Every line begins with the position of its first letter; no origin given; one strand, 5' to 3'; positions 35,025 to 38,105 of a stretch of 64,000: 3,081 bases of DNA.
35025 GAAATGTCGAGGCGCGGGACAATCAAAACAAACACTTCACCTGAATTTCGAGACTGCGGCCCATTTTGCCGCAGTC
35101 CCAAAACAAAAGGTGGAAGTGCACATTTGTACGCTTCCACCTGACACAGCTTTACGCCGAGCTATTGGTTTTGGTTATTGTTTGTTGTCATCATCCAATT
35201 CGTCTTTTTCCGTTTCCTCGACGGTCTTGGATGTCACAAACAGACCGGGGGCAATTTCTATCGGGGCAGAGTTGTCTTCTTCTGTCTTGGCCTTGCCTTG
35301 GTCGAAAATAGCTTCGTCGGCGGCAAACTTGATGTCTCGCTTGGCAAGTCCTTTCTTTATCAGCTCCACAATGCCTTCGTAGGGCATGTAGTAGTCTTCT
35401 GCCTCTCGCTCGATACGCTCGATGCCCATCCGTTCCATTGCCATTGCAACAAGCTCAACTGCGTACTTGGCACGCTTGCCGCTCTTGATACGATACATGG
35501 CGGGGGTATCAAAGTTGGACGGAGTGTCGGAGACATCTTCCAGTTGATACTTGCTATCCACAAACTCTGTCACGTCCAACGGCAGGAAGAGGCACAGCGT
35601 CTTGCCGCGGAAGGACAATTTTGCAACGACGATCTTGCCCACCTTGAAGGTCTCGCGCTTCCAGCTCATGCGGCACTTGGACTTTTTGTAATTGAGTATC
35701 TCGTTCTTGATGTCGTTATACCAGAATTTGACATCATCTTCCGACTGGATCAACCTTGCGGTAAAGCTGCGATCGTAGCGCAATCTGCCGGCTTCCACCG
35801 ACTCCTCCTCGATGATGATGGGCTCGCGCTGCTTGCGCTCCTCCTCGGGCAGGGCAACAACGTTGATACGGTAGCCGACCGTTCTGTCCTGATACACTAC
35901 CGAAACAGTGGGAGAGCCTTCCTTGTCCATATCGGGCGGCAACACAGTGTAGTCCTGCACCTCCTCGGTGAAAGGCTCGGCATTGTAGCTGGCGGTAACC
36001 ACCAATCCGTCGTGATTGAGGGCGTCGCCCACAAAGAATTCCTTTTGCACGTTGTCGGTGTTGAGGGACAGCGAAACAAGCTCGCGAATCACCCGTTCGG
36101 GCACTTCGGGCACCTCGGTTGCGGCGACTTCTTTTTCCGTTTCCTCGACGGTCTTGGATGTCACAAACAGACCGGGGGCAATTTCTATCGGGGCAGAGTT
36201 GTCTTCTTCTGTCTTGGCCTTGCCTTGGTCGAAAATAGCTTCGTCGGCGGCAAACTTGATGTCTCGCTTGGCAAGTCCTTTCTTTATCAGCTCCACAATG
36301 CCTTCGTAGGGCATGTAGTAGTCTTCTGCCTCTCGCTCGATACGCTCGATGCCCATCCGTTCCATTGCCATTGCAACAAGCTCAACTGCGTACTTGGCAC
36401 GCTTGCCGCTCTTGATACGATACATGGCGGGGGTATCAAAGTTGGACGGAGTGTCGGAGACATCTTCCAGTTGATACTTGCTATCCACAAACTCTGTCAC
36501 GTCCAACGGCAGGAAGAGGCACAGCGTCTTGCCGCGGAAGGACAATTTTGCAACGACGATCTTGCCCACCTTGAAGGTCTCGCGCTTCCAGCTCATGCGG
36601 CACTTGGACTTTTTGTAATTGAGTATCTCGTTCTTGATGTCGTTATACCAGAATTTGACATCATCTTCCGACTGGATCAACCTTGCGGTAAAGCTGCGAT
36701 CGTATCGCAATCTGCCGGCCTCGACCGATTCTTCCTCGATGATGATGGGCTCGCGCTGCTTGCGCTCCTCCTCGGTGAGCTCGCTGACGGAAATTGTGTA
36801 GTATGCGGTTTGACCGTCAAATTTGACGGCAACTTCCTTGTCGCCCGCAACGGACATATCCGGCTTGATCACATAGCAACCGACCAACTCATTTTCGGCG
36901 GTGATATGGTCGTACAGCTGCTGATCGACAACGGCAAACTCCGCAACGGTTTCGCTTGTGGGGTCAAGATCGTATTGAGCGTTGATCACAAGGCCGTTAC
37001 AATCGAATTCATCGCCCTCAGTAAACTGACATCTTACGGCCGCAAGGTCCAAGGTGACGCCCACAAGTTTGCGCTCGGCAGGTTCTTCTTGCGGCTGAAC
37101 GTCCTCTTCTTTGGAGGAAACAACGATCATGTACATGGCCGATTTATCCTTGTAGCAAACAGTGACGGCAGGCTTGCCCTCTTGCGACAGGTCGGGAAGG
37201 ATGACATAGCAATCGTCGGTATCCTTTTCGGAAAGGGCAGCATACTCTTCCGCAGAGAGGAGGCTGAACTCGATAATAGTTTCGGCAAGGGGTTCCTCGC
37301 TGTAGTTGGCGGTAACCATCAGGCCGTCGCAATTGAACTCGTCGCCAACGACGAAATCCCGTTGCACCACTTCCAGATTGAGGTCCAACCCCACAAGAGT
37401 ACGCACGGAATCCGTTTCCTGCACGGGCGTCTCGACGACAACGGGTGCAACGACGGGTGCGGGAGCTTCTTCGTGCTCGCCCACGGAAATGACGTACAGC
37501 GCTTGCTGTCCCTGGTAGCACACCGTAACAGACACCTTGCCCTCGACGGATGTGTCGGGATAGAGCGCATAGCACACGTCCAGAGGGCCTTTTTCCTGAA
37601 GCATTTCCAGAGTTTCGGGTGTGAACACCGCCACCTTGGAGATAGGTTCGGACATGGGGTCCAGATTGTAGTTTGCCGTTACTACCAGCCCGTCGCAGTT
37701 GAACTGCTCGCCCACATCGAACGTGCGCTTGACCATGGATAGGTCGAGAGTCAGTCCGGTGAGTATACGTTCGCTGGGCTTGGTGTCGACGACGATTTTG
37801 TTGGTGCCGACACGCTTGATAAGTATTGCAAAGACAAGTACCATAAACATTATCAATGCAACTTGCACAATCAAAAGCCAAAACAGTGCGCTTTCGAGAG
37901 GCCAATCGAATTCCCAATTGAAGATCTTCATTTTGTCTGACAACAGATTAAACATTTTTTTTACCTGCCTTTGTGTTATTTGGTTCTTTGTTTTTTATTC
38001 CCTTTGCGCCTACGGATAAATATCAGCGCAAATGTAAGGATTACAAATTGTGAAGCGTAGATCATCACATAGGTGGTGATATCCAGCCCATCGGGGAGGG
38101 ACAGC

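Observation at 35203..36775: A 575-bp perfect (646 bp at >99%) in-frame duplication inside an otherwise diverged gene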

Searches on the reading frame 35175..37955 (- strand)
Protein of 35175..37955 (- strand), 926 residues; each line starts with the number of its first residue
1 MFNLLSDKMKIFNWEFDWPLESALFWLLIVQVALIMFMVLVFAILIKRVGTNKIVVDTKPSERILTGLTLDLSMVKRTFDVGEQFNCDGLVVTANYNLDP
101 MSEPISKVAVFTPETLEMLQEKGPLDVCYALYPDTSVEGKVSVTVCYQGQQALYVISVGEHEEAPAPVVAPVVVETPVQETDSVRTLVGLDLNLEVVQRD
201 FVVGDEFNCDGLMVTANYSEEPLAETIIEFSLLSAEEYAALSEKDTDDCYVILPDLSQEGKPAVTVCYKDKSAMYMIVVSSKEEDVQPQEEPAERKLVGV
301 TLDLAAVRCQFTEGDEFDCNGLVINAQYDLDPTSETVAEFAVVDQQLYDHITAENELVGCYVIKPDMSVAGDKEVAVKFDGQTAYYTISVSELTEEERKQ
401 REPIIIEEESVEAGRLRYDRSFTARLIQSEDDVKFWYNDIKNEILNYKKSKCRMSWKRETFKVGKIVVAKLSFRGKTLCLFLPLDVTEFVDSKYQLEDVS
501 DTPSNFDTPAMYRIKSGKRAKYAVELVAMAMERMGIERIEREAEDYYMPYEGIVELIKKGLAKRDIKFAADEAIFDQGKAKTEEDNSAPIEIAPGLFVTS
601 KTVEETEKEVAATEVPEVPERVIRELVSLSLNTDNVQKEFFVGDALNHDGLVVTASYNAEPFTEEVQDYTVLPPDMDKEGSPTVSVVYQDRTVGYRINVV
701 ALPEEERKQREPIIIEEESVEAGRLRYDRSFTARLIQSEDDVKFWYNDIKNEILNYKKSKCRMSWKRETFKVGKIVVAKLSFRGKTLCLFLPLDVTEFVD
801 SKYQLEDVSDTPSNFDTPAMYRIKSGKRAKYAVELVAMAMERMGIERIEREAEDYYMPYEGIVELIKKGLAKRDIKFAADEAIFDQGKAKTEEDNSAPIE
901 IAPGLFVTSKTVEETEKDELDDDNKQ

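Call 9: search_protein_families(library=pfam, proteins=[window:35175-37955:-], max_evalue=1)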
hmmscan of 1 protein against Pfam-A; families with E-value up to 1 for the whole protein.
window:35175-37955:- (926 aa): 3 families
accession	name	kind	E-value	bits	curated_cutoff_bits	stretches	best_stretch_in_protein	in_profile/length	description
PF07523.18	Big_3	-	3e-08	34.3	21.2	1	639-698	7-67/68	Bacterial Ig-like domain (group 3)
PF00838.24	TCTP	-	0.00019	22.2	24.3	0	632-660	124-150/164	Translationally controlled tumour protein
PF07491.16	PPI_Ypi1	-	0.018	15.2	27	0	428-452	12-36/57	Protein phosphatase inhibitor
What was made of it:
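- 35175..37955 (-): Gene for a 926-aa protein: N-terminal membrane anchor, Ig1, Ig2, Ig3, X1, linker, Ig4, X2, then a 9-aa tail. Pfam Big_3 hit at aa 639-698, 34.3 bits against a cut-off of 21.2 (call 9).
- On Pfam Big_3 (PF07523): 34.3 bits against 21.2, at aa 639-698 (Ig4 only) (call 9).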

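Call 10: search_protein_families(library=ncbifam, proteins=[window:35175-37955:-], max_evalue=1)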
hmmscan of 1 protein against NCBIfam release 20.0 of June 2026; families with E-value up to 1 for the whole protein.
window:35175-37955:- (926 aa): 1 family
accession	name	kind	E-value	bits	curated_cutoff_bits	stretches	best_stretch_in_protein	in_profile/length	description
NF051879.1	TDE1658_narrow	equivalog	0.011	14.8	340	0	432-508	208-284/342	MOSP complex formation periplasmic protein, TDE1658 family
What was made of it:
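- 36130..36775 (-): Repeat copy X1 (upstream copy, aa 394-609): uncharacterised domain X plus its tail. No Pfam or NCBIfam family (calls 9, 10).
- Tried and rejected: Pfam and NCBIfam on the whole protein gave only Big_3 for Ig4 and nothing for X (calls 9, 10).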

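Call 13: find_encoding_contigs(protein=window:35175-37955:-, flank=5000)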
Protein window:35175-37955:- (926 aa): 1 contig read that carries it; 1 place shown.
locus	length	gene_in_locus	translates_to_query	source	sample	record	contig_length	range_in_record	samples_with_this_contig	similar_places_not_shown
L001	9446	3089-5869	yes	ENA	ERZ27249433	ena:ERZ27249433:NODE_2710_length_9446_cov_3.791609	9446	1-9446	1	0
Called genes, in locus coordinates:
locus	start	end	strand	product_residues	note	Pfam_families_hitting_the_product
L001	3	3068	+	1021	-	?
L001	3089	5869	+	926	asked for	PF07523:Big_3 (faint)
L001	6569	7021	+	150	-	-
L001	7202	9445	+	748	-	?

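Call 38: find_homologous_proteins(query=window:35178-37955:-, max_evalue=1e-30)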
Query window:35178-37955:- (926 aa): 102 proteins with E <= 1e-30 among 8000 candidates.
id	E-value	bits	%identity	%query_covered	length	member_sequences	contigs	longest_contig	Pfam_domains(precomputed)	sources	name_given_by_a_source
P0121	0.0e+0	2051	100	100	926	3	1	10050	PF07523.19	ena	-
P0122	0.0e+0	1582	72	98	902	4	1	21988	PF07523.19,PF00838.25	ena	-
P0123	0.0e+0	1262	75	42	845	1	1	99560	PF07523.19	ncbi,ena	-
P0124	0.0e+0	1096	51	58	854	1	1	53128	PF07523.19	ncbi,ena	-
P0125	1.7e-229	782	40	58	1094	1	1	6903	PF07523.19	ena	-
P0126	1.6e-227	776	42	59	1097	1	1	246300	PF07523.19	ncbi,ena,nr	ncbi:MAG: hypothetical protein J1F66_00620 [Clostridiales bacterium]|nr:hypothetical protein [Clostr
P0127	2.9e-227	775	42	59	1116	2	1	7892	PF07523.19,PF12685.14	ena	-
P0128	5.0e-227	774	38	58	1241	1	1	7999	PF07523.19,PF07076.18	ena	-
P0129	1.2e-225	769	41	58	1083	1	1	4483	PF07523.19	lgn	-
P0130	1.8e-225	769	41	58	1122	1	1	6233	PF07523.19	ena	-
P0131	6.7e-225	767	38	58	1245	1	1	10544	PF07523.19,PF07076.18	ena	-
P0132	7.2e-219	747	44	58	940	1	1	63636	PF07523.19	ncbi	-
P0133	1.8e-208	713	42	59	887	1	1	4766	PF07523.19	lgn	-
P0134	1.6e-207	709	40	58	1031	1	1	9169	PF07523.19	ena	-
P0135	8.4e-207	707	45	58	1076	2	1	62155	PF07523.19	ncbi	-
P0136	1.8e-206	706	39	58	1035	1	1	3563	PF07523.19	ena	-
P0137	4.0e-200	685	39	59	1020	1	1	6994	PF07523.19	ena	-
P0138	1.5e-188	647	40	59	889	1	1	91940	PF07523.19,PF02095.22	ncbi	-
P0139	2.2e-188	646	40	58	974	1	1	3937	PF07523.19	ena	-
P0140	7.9e-187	641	47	65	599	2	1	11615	PF07523.19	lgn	-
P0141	6.3e-185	635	42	60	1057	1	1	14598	PF07523.19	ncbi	-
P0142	1.8e-179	617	41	59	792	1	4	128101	PF07523.19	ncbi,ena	-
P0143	1.3e-178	614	47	65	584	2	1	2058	PF07523.19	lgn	-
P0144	1.5e-175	604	38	58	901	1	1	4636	PF07523.19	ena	-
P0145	1.3e-173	597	41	59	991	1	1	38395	PF07523.19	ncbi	-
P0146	4.4e-173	596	42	55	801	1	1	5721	PF07523.19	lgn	-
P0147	1.6e-171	590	38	56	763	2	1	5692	PF07523.19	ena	-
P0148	7.4e-166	572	38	61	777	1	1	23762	PF07523.19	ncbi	-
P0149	5.6e-165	569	38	61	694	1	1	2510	PF07523.19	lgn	-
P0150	4.6e-164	566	38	61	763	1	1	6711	PF07523.19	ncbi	-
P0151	8.0e-164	565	38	55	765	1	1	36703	PF07523.19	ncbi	-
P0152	1.2e-161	558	40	54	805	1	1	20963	PF07523.19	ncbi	-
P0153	2.2e-161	557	35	60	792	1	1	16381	PF07523.19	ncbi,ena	-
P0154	1.8e-160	554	37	64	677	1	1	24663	PF07523.19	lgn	-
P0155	7.6e-160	552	38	57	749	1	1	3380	PF07523.19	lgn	-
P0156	7.8e-157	542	40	54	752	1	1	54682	PF07523.19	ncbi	-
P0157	2.8e-152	527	63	21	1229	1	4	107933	PF17595.8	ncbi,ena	-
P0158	2.0e-148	514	38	62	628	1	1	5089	PF07523.19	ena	-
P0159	3.0e-142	494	36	58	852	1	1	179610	PF07523.19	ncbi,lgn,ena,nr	ncbi:MAG: hypothetical protein J1G02_03365 [Clostridiales bacterium]|nr:hypothetical protein [Clostr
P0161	3.0e-136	474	43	62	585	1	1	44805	PF07523.19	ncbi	-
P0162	1.6e-135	471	43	41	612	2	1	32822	PF07523.19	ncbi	-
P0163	1.5e-133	465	45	41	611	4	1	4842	PF07523.19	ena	-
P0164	8.6e-127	442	60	16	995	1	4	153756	-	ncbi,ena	-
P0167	4.5e-124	433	47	42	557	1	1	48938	PF07523.19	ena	-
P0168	4.0e-122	427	58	31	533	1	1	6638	PF07523.19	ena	-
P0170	1.5e-121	425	41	47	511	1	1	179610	PF07523.19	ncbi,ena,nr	ncbi:MAG: bacterial Ig-like domain-containing protein [Clostridiales bacterium]|nr:bacterial Ig-like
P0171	5.1e-120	420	42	45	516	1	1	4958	PF07523.19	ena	-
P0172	9.0e-119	416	40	62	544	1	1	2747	PF07523.19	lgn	-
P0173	1.1e-118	416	40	47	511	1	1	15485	PF07523.19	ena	-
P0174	2.0e-118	415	49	31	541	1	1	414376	PF07523.19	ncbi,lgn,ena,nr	ncbi:MAG: bacterial Ig-like domain-containing protein [Clostridiales bacterium]|nr:bacterial Ig-like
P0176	2.2e-117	411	41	47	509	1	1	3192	PF07523.19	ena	-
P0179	1.6e-115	405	36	58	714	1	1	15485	PF07523.19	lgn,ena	-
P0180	3.5e-114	401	51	31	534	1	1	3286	PF07523.19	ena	-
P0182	2.7e-113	398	42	61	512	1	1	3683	PF07523.19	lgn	-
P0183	5.2e-112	393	38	48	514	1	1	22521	PF07523.19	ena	-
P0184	1.1e-111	392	48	34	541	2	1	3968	PF07523.19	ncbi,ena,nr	ncbi:MAG: bacterial Ig-like domain-containing protein [Clostridiales bacterium]|nr:bacterial Ig-like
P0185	6.1e-111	390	39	46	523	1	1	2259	PF07523.19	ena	-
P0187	8.3e-109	383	39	46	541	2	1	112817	PF07523.19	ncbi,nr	ncbi:MAG: bacterial Ig-like domain-containing protein [Clostridiales bacterium]|nr:bacterial Ig-like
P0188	6.7e-104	367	35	63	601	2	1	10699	PF07523.19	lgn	-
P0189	1.1e-102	363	40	60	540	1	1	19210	PF07523.19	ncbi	-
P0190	1.0e-96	343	35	60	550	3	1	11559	PF07523.19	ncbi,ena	-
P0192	2.0e-89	319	38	23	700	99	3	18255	-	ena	-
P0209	5.8e-64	234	45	17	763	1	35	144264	PF00828.26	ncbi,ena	-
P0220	2.0e-47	180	41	16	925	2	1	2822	PF00828.26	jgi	jgi:ribosomal protein L15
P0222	7.1e-45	171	51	17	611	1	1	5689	PF18998.7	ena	-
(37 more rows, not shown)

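Call 39: list_cluster_members(proteins=[P0121, P0122])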
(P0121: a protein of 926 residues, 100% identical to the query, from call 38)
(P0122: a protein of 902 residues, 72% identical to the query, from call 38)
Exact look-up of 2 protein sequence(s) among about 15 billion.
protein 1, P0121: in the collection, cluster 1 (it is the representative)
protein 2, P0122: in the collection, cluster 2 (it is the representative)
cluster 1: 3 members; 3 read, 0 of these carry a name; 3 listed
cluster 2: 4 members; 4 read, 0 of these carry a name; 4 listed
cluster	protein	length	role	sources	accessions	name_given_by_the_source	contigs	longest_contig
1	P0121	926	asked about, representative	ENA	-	-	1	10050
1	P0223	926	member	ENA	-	-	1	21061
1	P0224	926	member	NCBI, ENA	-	-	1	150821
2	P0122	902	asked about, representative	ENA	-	-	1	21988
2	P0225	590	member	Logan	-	-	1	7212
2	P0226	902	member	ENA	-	-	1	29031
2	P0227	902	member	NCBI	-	-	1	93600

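Call 42: find_encoding_contigs(protein=P0121, flank=4000, max_places=4)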
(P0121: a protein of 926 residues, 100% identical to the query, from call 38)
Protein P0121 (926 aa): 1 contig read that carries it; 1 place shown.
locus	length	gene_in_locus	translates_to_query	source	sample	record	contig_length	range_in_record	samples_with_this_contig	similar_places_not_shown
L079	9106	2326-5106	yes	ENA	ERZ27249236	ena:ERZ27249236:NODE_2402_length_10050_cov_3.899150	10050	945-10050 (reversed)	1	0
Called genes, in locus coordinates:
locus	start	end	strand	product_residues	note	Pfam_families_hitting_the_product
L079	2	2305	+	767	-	?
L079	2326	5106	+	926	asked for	PF07523:Big_3 (faint)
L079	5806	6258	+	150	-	-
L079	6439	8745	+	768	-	PF14808:TMEM164, PF00005:ABC_tran, PF13304:AAA_21 (faint)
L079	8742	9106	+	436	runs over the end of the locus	?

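Call 43: find_encoding_contigs(protein=P0223, flank=4000, max_places=4)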
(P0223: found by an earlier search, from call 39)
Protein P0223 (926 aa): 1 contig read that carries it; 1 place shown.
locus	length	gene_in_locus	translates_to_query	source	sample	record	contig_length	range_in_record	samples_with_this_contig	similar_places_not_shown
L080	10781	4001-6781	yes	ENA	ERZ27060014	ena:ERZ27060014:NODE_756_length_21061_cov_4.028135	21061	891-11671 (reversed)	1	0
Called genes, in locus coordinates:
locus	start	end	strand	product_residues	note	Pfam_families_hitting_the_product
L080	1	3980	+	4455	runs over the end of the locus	?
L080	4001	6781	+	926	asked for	PF07523:Big_3 (faint)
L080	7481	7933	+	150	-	-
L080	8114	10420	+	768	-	PF14808:TMEM164, PF00005:ABC_tran, PF13304:AAA_21 (faint)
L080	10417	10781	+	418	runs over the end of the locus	?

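Call 44: find_encoding_contigs(protein=P0225, flank=4000, max_places=4)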
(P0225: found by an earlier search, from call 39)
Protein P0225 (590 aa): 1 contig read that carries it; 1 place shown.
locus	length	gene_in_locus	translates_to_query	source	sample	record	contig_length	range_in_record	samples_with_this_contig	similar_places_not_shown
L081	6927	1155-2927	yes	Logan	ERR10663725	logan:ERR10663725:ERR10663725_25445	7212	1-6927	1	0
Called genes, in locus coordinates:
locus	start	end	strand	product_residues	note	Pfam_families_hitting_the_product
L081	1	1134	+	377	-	?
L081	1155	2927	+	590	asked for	PF07523:Big_3 (faint)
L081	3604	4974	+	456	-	PF01336:tRNA_anti-codon, PF00152:tRNA-synt_2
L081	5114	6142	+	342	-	PF00814:TsaD, PF22521:HypF_C_2 (weak)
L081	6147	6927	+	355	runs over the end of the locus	?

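Call 45: find_encoding_contigs(protein=P0122, flank=4000, max_places=4)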
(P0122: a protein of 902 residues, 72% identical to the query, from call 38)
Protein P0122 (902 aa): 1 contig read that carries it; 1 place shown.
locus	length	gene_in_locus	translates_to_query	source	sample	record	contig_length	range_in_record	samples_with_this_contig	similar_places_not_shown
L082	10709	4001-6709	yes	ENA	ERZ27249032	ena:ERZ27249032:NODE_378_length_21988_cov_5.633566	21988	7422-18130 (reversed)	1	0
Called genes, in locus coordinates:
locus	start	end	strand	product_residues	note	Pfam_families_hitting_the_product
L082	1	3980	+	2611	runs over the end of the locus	?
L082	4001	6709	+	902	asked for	PF00838:TCTP (faint), PF07523:Big_3 (faint)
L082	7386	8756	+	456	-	PF01336:tRNA_anti-codon, PF00152:tRNA-synt_2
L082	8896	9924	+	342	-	PF00814:TsaD, PF22521:HypF_C_2 (weak)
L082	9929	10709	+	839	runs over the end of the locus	PF00122:E1-E2_ATPase, PF00702:Hydrolase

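Call 46: find_encoding_contigs(protein=P0226, flank=4000, max_places=4)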
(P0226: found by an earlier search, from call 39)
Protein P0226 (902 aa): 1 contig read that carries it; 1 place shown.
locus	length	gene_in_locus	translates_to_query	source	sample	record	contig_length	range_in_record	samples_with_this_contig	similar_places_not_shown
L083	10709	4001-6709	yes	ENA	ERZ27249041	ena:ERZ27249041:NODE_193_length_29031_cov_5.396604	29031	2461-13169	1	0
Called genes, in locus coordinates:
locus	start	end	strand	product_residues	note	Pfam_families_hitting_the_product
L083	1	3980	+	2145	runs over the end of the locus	?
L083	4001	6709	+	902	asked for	PF00838:TCTP (faint), PF07523:Big_3 (faint)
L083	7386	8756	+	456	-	PF01336:tRNA_anti-codon, PF00152:tRNA-synt_2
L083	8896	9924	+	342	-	PF00814:TsaD, PF22521:HypF_C_2 (weak)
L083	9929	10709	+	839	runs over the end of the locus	PF00122:E1-E2_ATPase, PF00702:Hydrolase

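Call 51: search_protein_families(library=pfam, proteins=[P0209, P0220, P0157, P0164, P0192, P0222], max_evalue=0.001)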
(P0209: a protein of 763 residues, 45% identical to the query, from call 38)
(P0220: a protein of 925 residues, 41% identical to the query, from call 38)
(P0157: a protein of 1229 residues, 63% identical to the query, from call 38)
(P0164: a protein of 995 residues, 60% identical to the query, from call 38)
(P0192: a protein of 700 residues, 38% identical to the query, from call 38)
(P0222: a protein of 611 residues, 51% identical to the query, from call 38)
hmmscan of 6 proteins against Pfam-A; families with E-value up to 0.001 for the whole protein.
P0209 (763 aa): 1 family
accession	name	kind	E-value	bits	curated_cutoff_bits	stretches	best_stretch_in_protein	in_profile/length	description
PF00828.25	Ribosomal_L27A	-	3.1e-11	44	21.5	1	689-756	2-71/72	Ribosomal proteins 50S-L15, 50S-L18e, 60S-L27A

P0220 (925 aa): 1 family
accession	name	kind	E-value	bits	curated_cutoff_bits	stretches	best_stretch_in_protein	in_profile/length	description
PF00828.25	Ribosomal_L27A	-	1.7e-12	48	21.5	1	857-922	4-71/72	Ribosomal proteins 50S-L15, 50S-L18e, 60S-L27A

P0157 (1229 aa): 1 family
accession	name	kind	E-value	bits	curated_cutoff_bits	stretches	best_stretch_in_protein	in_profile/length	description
PF17595.7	DUF5491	-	1.9e-08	35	27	0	253-290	24-61/68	Family of unknown function (DUF5491)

P0164 (995 aa): 0 families

P0192 (700 aa): 1 family
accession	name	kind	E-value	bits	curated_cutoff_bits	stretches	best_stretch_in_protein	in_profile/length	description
PF16236.10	DUF4895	-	9.6e-05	22.4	25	0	403-449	32-78/218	Domain of unknown function (DUF4895)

P0222 (611 aa): 1 family
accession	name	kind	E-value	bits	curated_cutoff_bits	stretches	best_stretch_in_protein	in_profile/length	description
PF18998.6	Flg_new_2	-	2e-17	63.4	23.6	1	320-397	1-72/73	Divergent InlB B-repeat domain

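Call 53: find_encoding_contigs(protein=P0224, flank=1000, max_places=4)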
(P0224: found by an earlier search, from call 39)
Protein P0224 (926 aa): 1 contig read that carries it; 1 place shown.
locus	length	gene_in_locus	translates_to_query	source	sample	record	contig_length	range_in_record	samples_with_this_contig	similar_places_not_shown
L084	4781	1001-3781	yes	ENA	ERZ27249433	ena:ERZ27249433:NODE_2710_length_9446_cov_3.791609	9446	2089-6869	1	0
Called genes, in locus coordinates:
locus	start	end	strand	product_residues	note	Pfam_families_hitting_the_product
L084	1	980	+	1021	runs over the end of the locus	?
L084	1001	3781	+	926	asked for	PF07523:Big_3 (faint)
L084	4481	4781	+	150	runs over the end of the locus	-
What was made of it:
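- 35175..37955 (-): The exact protein is found in other assemblies (calls 13, 39, 53).
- On Repeat-mediated size variation (contingency-type locus): This species: all three distinct sequences in the cluster (plus a fourth assembly encoding the window's own sequence) are 926 aa (calls 39, 53).
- The source of the window itself is not visible (calls 13, 42, 43, 53).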

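Call 59: search_protein_families(library=phrogs, proteins=[window:35178-37955:-], max_evalue=0.01)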
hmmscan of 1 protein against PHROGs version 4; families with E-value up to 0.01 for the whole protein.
window:35178-37955:- (926 aa): 3 families
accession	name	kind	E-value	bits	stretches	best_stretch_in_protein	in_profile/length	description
phrog_26633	-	unknown function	0.00033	21.9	0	286-349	19-83/98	-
phrog_3528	-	unknown function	0.002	18.9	0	418-471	16-69/179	-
phrog_37023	-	DNA, RNA and nucleotide metabolism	0.0094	16.8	0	498-549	6-58/171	endonuclease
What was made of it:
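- Tried and rejected: PHROGs gave nothing significant (call 59).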
